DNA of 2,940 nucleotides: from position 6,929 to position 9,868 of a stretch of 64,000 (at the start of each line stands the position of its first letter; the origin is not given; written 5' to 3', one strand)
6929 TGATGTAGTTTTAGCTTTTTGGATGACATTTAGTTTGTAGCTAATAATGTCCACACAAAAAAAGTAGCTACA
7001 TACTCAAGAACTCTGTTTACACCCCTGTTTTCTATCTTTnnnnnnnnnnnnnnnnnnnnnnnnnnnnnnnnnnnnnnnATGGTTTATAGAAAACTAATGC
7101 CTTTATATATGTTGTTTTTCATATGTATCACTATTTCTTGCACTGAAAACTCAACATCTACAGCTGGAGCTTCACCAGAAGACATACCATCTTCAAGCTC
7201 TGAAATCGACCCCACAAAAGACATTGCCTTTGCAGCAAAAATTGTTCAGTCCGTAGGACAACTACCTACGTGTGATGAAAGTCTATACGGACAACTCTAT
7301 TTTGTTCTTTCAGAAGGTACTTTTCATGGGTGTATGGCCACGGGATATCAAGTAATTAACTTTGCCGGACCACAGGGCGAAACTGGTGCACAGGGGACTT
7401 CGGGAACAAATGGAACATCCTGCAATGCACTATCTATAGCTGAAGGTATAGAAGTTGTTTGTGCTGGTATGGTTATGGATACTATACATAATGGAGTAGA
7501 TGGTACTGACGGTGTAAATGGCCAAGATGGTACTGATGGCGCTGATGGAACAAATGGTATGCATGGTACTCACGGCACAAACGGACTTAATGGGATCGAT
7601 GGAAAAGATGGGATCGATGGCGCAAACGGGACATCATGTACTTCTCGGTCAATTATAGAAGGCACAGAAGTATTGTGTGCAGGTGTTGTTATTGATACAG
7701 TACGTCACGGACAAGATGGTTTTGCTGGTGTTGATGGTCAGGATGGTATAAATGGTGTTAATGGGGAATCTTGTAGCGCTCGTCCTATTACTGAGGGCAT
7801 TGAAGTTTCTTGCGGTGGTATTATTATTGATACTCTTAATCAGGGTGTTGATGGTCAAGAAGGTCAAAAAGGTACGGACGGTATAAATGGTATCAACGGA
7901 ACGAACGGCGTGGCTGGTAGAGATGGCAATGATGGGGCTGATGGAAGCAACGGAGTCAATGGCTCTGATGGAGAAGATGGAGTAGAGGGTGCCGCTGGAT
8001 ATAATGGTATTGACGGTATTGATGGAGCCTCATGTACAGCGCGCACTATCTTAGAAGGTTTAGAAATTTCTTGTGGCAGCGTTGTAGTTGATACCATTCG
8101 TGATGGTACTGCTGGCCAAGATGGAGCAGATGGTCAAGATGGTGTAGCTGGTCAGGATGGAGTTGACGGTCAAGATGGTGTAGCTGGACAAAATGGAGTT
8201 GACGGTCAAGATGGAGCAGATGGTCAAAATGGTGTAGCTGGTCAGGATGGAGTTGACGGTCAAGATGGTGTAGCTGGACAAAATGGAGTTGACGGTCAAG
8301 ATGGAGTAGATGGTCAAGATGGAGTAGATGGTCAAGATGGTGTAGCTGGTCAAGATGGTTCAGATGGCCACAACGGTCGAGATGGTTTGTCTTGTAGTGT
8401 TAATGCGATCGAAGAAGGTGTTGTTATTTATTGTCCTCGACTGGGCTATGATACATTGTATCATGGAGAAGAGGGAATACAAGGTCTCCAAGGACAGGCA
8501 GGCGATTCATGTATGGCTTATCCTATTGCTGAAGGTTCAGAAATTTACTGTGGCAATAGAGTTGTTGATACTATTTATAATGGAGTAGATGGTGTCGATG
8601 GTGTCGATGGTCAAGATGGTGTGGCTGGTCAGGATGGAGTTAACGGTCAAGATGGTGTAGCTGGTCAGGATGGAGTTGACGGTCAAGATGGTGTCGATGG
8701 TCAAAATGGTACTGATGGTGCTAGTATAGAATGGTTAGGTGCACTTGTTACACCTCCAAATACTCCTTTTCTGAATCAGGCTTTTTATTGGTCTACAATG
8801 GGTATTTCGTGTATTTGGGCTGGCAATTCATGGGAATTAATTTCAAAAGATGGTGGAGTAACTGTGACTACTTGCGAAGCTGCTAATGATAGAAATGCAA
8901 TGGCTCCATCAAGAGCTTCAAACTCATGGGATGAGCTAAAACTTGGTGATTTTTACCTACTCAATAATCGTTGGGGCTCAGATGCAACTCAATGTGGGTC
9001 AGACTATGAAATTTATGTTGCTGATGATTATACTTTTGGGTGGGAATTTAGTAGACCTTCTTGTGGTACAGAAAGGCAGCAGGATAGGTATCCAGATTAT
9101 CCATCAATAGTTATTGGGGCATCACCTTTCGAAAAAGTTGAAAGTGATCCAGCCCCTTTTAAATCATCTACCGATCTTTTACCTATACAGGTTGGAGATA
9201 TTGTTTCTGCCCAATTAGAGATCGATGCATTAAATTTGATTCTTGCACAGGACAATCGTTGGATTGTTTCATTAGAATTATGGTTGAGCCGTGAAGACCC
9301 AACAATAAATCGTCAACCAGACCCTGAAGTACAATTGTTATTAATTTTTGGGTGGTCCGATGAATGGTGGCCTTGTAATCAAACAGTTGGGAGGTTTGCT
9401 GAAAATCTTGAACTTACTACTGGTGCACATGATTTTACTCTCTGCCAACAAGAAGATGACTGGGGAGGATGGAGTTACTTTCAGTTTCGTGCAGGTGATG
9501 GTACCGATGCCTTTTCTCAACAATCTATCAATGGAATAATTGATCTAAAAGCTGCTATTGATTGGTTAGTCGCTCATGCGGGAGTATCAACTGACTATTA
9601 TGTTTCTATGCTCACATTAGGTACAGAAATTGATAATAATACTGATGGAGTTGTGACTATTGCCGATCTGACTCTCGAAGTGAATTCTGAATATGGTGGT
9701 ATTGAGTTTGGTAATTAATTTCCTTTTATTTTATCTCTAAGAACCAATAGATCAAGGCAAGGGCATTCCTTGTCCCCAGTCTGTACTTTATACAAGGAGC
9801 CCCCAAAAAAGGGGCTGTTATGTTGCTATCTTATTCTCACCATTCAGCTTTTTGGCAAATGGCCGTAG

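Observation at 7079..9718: Lipoprotein combining Pro-free collagen-like G-X-Y runs, six Cys-pair modules and a GH12-like domain whose nucleophile position may be substituted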

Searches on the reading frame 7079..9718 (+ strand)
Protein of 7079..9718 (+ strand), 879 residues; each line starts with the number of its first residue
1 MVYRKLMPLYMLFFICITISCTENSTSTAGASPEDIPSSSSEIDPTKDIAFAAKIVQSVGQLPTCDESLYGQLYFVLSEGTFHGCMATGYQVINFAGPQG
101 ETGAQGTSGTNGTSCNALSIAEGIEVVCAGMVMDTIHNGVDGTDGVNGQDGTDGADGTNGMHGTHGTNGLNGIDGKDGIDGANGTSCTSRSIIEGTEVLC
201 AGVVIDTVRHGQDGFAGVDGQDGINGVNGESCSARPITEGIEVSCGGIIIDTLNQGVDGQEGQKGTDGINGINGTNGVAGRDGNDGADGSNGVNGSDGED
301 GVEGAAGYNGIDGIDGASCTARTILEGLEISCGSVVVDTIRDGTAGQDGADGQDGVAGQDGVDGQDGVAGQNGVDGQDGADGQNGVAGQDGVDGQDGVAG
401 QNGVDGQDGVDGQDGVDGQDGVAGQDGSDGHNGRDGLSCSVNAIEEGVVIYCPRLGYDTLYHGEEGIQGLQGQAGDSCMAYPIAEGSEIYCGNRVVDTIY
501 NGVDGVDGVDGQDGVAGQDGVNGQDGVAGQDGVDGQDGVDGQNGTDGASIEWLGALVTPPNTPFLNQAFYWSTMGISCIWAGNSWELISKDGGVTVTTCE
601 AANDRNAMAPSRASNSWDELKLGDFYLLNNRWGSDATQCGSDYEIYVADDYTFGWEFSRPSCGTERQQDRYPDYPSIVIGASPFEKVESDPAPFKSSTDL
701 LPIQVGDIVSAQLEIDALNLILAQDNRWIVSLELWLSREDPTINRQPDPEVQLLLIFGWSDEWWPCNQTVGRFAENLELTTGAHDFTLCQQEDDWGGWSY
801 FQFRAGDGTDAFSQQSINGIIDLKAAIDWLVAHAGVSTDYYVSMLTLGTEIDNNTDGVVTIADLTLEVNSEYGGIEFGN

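Call 3: search_protein_families(library=pfam, proteins=[window:7079-9715:+], max_evalue=1)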
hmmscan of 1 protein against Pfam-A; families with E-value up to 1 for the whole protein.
window:7079-9715:+ (879 aa): 2 families
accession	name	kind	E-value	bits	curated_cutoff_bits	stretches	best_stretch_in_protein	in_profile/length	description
PF01391.23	Collagen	-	2.3e-44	149.4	27.2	7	259-313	1-55/60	Collagen triple helix repeat (20 copies)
PF10511.15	Cementoin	-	1.1e-11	44.6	27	5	398-425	2-29/30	Trappin protein transglutaminase binding domain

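Call 4: search_protein_families(library=ncbifam, proteins=[window:7079-9715:+], max_evalue=1)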
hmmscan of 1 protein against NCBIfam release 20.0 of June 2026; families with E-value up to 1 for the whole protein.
window:7079-9715:+ (879 aa): 4 families
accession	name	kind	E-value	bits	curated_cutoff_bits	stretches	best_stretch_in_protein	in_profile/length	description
NF038329.2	gly_rich_SclB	equivalog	1.3e-45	156.1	325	3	96-317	125-338/442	LPXTG-anchored collagen-like adhesin Scl2/SclB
NF038330.1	adhesin_SclA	exception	1.8e-20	73.9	400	4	343-436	110-210/405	LPXTG-anchored collagen-like adhesin Scl1/SclA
NF046116.1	adhesin_Lcl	equivalog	4.7e-20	71.6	500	2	96-316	53-268/431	collagen-like adhesin Lcl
NF038313.3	HisXaaSer_A4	exception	9.3e-07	29.6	55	2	263-300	50-87/93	His-Xaa-Ser repeat protein HxsA4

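Call 17: find_encoding_contigs(protein=window:7079-9718:+, flank=3000, max_places=4)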
Protein window:7079-9718:+ (879 aa): no gene with exactly this product is on record in the collection.

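Call 18: find_homologous_proteins(query=window:7079-9715:+, max_evalue=0.00001)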
Query window:7079-9715:+ (879 aa): 2443 proteins with E <= 0.00001 among 8000 candidates; the best 120 are listed.
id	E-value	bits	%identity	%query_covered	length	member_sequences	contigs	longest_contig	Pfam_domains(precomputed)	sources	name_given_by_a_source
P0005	2.0e-87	312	44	46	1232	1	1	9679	PF01391.24,PF18652.7,PF19258.5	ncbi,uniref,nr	ncbi:KxYKxGKxW signal peptide domain-containing protein [Leuconostoc mesenteroides]|uniref:KxYKxGKxW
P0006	3.1e-85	305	44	47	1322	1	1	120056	PF01391.24,PF18652.7,PF19258.5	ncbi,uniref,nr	ncbi:KxYKxGKxW signal peptide domain-containing protein [Leuconostoc mesenteroides]|uniref:KxYKxGKxW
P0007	2.9e-76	275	44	46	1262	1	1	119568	PF01391.24,PF18652.7,PF19258.5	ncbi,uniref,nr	ncbi:KxYKxGKxW signal peptide domain-containing protein [Leuconostoc mesenteroides]|uniref:KxYKxGKxW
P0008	1.9e-70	256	43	47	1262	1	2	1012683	PF01391.24,PF18652.7,PF19258.5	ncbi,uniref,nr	ncbi:KxYKxGKxW signal peptide domain-containing protein [Leuconostoc mesenteroides]|uniref:KxYKxGKxW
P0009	1.2e-65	240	44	47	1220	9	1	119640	PF01391.24,PF18652.7,PF19258.5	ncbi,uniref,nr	ncbi:KxYKxGKxW signal peptide domain-containing protein [Leuconostoc mesenteroides]|uniref:KxYKxGKxW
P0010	8.2e-65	238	44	47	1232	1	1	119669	PF01391.24,PF18652.7,PF19258.5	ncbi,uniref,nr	ncbi:KxYKxGKxW signal peptide domain-containing protein [Leuconostoc mesenteroides]|uniref:KxYKxGKxW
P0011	4.0e-64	235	27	59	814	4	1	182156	PF01391.24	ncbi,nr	ncbi:MAG TPA: hypothetical protein DEH02_05805, partial [Bacteroidales bacterium]|nr:hypothetical pr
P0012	6.2e-63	231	43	47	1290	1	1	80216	PF01391.24,PF18652.7,PF19258.5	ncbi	-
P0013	1.1e-62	230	43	47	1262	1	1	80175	PF01391.24,PF18652.7,PF19258.5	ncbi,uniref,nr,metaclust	ncbi:hypothetical protein WZ78_04500 [Leuconostoc mesenteroides subsp. dextranicum]|uniref:KxYKxGKxW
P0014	2.9e-62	229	27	34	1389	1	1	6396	PF26696.1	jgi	jgi:hypothetical protein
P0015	9.9e-62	227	43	46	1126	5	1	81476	PF01391.24,PF18652.7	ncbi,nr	ncbi:hypothetical protein J3322_04885 [Leuconostoc mesenteroides]|nr:hypothetical protein [Leuconost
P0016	4.7e-60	222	27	64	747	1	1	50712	PF09603.16,PF01391.24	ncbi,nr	ncbi:MAG: hypothetical protein HQK83_05050 [Fibrobacteria bacterium]|nr:hypothetical protein [Fibrob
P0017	8.3e-59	218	44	47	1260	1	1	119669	PF01391.24,PF18652.7,PF19258.5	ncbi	-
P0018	5.0e-58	215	34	51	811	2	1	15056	PF09603.16,PF01391.24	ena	-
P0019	2.0e-56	210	32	29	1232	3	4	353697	PF01391.24,PF13306.13,PF13715.13,PF26696.1,PF14686.13,PF13620.13,PF13855.13,PF09430.17,PF22904.4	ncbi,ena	-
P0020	7.3e-56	208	29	52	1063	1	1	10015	PF01391.24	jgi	jgi:hypothetical protein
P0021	1.2e-55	207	42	46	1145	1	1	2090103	PF01391.24,PF18652.7,PF19258.5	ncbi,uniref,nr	ncbi:KxYKxGKxW signal peptide domain-containing protein [Leuconostoc mesenteroides]|uniref:KxYKxGKxW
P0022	7.7e-55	205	31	37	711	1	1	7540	PF01391.24,PF26696.1,PF13620.13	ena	-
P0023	8.8e-55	204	45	46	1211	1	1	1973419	PF01391.24,PF18652.7,PF19258.5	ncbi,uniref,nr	ncbi:KxYKxGKxW signal peptide domain-containing protein [Leuconostoc mesenteroides]|uniref:KxYKxGKxW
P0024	1.0e-54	204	45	46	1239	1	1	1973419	PF01391.24,PF18652.7,PF19258.5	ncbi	-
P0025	1.0e-54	204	45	47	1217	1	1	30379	PF01391.24,PF18652.7,PF19258.5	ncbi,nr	ncbi:MAG: KxYKxGKxW signal peptide domain-containing protein [Leuconostoc mesenteroides]|nr:KxYKxGKx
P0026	1.2e-54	204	45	47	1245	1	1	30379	PF01391.24,PF18652.7,PF19258.5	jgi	jgi:hypothetical protein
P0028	6.3e-54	201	36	29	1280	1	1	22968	PF01391.24,PF13715.13,PF23376.2,PF25814.2,PF13620.13,PF09430.17,PF22904.4,PF00041.28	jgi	jgi:hypothetical protein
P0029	3.2e-53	199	42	46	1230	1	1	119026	PF01391.24,PF18652.7,PF19258.5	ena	-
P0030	2.0e-52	197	42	46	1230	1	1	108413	PF01391.24,PF18652.7,PF19258.5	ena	-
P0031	6.3e-50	188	37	30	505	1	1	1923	PF09603.16,PF01391.24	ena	-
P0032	9.9e-49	184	41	34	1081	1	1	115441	PF01391.24,PF18652.7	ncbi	ncbi:KxYKxGKxW signal peptide domain-containing protein [Leuconostoc mesenteroides]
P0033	9.1e-48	181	42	46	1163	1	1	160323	PF01391.24,PF18652.7,PF19258.5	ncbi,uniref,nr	ncbi:KxYKxGKxW signal peptide domain-containing protein [Leuconostoc mesenteroides]|uniref:KxYKxGKxW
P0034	4.1e-47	179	34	51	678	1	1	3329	PF09603.16,PF01391.24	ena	-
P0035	1.0e-46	178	35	54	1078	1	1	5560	PF01391.24,PF13306.13,PF20818.3,PF19686.5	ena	-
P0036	3.4e-45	173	40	44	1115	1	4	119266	PF01391.24,PF18652.7,PF19258.5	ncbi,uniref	ncbi:KxYKxGKxW signal peptide domain-containing protein [Leuconostoc mesenteroides]|uniref:KxYKxGKxW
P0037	9.8e-45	171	31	39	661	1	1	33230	PF01391.24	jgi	jgi:Collagen triple helix repeat (20 copies)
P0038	2.9e-44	169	42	46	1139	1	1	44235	PF01391.24,PF18652.7,PF19258.5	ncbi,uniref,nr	ncbi:KxYKxGKxW signal peptide domain-containing protein [Leuconostoc mesenteroides]|uniref:KxYKxGKxW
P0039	7.3e-44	168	31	23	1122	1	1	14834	PF01391.24,PF13306.13,PF26696.1,PF13620.13,PF13855.13,PF22904.4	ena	-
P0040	8.4e-44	168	45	28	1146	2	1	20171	PF09603.16,PF01391.24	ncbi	-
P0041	8.6e-44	168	31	47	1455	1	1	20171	PF09603.16,PF01391.24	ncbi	-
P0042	1.2e-43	168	42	47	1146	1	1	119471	PF01391.24,PF18652.7,PF19258.5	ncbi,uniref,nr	ncbi:KxYKxGKxW signal peptide domain-containing protein [Leuconostoc mesenteroides]|uniref:KxYKxGKxW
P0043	1.2e-43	167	30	28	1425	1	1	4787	PF01391.24,PF26696.1,PF07603.18,PF13620.13,PF22904.4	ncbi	-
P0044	5.0e-43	165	33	51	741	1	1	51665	PF09603.16,PF01391.24,PF19079.6,PF16378.11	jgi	jgi:uncharacterized protein (TIGR02145 family)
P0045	1.2e-42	164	30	48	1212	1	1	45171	PF01391.24,PF09479.17,PF20818.3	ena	-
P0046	5.9e-42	162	40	44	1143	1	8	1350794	PF01391.24,PF18652.7,PF19258.5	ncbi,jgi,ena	ncbi:MAG: KxYKxGKxW signal peptide domain-containing protein [Leuconostoc mesenteroides]|jgi:collage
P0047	1.1e-41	161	31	24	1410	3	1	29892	PF01391.24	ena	-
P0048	3.3e-41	159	35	46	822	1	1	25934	PF01391.24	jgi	-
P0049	5.0e-41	159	40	46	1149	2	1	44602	PF01391.24,PF18652.7,PF19258.5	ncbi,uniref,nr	ncbi:KxYKxGKxW signal peptide domain-containing protein [Leuconostoc mesenteroides]|uniref:KxYKxGKxW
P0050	1.0e-40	158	51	10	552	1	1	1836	PF01391.24,PF26696.1,PF03781.23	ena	-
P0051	2.0e-40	157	40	47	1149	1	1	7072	PF01391.24,PF18652.7,PF19258.5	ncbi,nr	ncbi:hypothetical protein DIS10_09195 [Leuconostoc mesenteroides]|nr:hypothetical protein DIS10_0919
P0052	3.5e-40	156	30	46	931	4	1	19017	PF01391.24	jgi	-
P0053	5.7e-40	155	40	46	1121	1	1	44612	PF01391.24,PF18652.7,PF19258.5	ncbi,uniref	ncbi:KxYKxGKxW signal peptide domain-containing protein [Leuconostoc mesenteroides]|uniref:KxYKxGKxW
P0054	6.3e-40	155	29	38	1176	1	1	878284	PF01391.24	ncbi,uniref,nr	ncbi:hypothetical protein [Glaciecola sp. KUL10]|uniref:hypothetical protein n=1 Tax=Glaciecola sp. 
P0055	2.4e-39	153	49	22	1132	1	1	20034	PF01391.24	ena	-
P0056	2.5e-39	153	39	26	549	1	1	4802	PF01391.24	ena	-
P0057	5.0e-39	152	34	52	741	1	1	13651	PF09603.16,PF01391.24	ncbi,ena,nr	ncbi:MAG TPA: FISUMP domain-containing protein [Fibrobacteraceae bacterium]|nr:FISUMP domain-contain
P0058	8.0e-39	152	36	46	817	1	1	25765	PF01391.24,PF23657.2,PF19079.6,PF16371.13,PF03781.23,PF16378.11,PF25784.2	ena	-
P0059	1.2e-38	151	37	23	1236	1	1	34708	PF01391.24,PF13948.12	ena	-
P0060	3.0e-38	150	33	51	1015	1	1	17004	PF01391.24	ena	-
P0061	3.2e-38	150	34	29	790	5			PF01391.24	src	-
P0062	4.2e-38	149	32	48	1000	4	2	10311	PF01391.24,PF23657.2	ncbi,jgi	jgi:hypothetical protein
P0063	5.8e-38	149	46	33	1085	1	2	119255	PF01391.24,PF18652.7,PF19258.5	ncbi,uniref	ncbi:KxYKxGKxW signal peptide domain-containing protein [Leuconostoc mesenteroides]|uniref:KxYKxGKxW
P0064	7.7e-38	148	31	52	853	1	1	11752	PF01391.24,PF23657.2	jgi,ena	jgi:hypothetical protein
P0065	1.2e-37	148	33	60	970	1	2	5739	PF01391.24,PF09479.17,PF19686.5,PF00963.25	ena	-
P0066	4.2e-37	146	32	52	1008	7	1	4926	PF01391.24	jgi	jgi:hypothetical protein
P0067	6.0e-37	145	46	34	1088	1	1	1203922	PF01391.24,PF18652.7,PF19258.5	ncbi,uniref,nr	ncbi:KxYKxGKxW signal peptide domain-containing protein [Leuconostoc mesenteroides]|uniref:KxYKxGKxW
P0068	4.1e-36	143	34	30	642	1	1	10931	PF02412.24,PF09603.16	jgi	jgi:uncharacterized protein (TIGR02145 family)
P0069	6.3e-36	142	31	57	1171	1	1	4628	PF01391.24,PF13306.13,PF19686.5,PF07202.19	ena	-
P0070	1.5e-35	141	46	33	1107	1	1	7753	PF01391.24,PF18652.7,PF19258.5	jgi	jgi:hypothetical protein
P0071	1.5e-35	141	35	25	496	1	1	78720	PF09603.16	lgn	-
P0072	1.8e-35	140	31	49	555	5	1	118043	PF09603.16,PF01391.24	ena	-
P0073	2.6e-35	140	27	50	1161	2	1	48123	PF02839.20,PF01391.24,PF08630.16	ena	-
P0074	3.0e-35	140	35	27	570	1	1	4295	PF01391.24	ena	-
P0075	3.1e-35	140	31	46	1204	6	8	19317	PF01391.24,PF09479.17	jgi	-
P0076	8.8e-35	138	34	48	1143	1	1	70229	PF09603.16,PF01391.24,PF26696.1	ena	-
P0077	1.7e-34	137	31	51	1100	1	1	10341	PF01391.24,PF09479.17,PF00963.25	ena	-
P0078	3.2e-34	136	32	37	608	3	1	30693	PF01391.24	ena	-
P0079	6.5e-34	135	31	51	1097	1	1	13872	PF01391.24,PF09479.17,PF00963.25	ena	-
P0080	6.7e-34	135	28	38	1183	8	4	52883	PF01391.24,PF13715.13,PF14686.13,PF13620.13,PF09430.17,PF22904.4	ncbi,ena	-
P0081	1.4e-33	134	31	41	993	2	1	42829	PF01391.24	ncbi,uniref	ncbi:hypothetical protein [Fibrobacter sp.]|uniref:hypothetical protein n=1 Tax=Fibrobacter sp. TaxI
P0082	1.9e-33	134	30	47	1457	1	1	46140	PF01391.24,PF06832.19,PF16378.11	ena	-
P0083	1.6e-32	131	31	51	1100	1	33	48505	PF01391.24,PF09479.17,PF00963.25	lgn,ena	-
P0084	1.9e-32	130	35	53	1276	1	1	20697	PF01391.24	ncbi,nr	ncbi:MAG: hypothetical protein JWO03_3086 [Bacteroidetes bacterium]|nr:hypothetical protein [Bactero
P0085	2.9e-32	130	32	28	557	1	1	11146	PF01391.24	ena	-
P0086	1.3e-31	128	29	50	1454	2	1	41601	PF01391.24,PF02012.27,PF16378.11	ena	-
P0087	1.6e-31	127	33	47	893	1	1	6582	PF01391.24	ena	-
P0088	2.8e-31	127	31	46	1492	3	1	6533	PF01391.24,PF13306.13,PF08368.18,PF13855.13,PF16378.11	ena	-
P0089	3.8e-31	126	37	40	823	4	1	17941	PF01391.24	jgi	-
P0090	4.3e-31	126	31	51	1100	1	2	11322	PF01391.24,PF09479.17,PF00963.25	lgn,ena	-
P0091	9.2e-31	125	37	40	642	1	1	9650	PF01391.24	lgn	-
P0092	9.9e-31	125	38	29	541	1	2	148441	PF01391.24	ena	-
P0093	1.0e-30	125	30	47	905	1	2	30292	PF01391.24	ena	-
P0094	1.3e-30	124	36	37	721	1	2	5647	PF01391.24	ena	-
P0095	1.4e-30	124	36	33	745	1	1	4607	PF01391.24,PF09479.17,PF02012.27,PF16378.11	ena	-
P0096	2.5e-30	123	40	38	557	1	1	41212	PF01391.24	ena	-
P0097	2.8e-30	123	30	47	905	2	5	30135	PF01391.24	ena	-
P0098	3.5e-30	123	31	43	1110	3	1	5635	PF01391.24,PF13306.13,PF18938.7,PF19686.5,PF07202.19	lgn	-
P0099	6.0e-30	122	33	47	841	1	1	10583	PF01391.24,PF13306.13,PF19686.5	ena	-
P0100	6.2e-30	122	34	32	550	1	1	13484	PF01391.24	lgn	-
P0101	7.4e-30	122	31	49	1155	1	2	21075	PF01391.24,PF09479.17,PF19686.5,PF07202.19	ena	-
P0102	2.4e-29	120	32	22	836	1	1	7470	PF01391.24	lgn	-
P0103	2.5e-29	120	33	53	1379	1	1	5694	PF09603.16,PF01391.24,PF26696.1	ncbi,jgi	jgi:uncharacterized protein (TIGR02145 family)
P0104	3.6e-29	120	36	48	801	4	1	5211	PF01391.24,PF13306.13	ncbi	-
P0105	4.2e-29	119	33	47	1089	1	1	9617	PF01391.24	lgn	-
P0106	5.5e-29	119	32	36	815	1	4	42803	PF01391.24,PF16378.11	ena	-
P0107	6.3e-29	119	34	31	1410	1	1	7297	PF01391.24,PF08654.16,PF09449.17,PF16378.11,PF10934.15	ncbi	-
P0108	8.2e-29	118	32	47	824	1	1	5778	PF02839.20,PF01391.24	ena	-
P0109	1.1e-28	118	35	38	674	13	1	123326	PF01391.24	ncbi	-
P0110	1.1e-28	118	29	51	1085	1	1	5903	PF01391.24,PF09479.17,PF00963.25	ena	-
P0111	1.2e-28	118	32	53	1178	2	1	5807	PF01391.24,PF09479.17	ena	-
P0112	2.4e-28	117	33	44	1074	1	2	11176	PF01391.24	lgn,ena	-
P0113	2.6e-28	117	34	36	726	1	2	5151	PF01391.24,PF02012.27,PF16378.11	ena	-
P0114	2.7e-28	117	35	32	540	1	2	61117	PF01391.24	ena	-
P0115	2.8e-28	117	33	35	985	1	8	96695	PF01391.24,PF22237.4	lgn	-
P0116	3.9e-28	116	32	51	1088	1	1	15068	PF01391.24,PF09479.17,PF00963.25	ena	-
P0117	4.0e-28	116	33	33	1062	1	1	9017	PF01391.24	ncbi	-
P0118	4.8e-28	116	33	36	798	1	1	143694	PF01391.24,PF02368.25,PF16378.11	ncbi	-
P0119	4.9e-28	116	31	51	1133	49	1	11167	PF01391.24,PF09479.17,PF00963.25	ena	-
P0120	5.3e-28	116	32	37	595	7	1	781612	PF01391.24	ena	-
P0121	5.5e-28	116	28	45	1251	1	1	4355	PF01391.24,PF03382.21,PF13004.14,PF16378.11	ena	-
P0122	5.5e-28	116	33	30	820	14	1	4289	PF01391.24,PF02368.25,PF16378.11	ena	-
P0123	5.7e-28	116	31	53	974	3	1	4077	PF01391.24,PF23657.2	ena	-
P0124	7.1e-28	115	28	51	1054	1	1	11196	PF01391.24,PF09479.17,PF00963.25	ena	-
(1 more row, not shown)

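Call 32: list_cluster_members(proteins=[window:7040-9715:+, window:7079-9715:+, window:17602-19905:+, window:22387-24423:+, window:55685-57880:+, window:37594-39555:-, window:5798-6253:+, window:26392-27816:+])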
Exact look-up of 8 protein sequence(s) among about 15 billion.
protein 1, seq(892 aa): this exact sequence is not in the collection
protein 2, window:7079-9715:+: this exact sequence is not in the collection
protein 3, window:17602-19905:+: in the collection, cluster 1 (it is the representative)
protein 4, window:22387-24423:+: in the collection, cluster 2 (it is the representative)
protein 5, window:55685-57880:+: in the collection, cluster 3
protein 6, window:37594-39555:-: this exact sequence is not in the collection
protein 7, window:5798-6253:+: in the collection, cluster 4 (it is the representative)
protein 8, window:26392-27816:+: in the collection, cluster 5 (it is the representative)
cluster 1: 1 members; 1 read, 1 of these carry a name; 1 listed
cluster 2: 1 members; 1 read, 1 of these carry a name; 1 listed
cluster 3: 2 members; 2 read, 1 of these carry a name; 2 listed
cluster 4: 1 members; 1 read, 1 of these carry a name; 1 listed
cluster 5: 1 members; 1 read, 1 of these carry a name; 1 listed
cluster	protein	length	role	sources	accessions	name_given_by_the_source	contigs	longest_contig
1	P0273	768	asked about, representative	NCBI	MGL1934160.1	MAG: RICIN domain-containing protein [Fibrobacterales bacterium]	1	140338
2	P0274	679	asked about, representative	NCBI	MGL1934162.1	MAG: methyl-accepting chemotaxis protein [Fibrobacterales bacterium]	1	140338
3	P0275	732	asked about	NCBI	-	-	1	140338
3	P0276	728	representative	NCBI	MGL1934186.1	MAG: hypothetical protein OCD01_04170 [Fibrobacterales bacterium]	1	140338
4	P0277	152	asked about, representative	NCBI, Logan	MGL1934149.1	MAG: GNAT family N-acetyltransferase [Fibrobacterales bacterium]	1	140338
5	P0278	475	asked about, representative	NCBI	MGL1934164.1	MAG: M57 family metalloprotease [Fibrobacterales bacterium]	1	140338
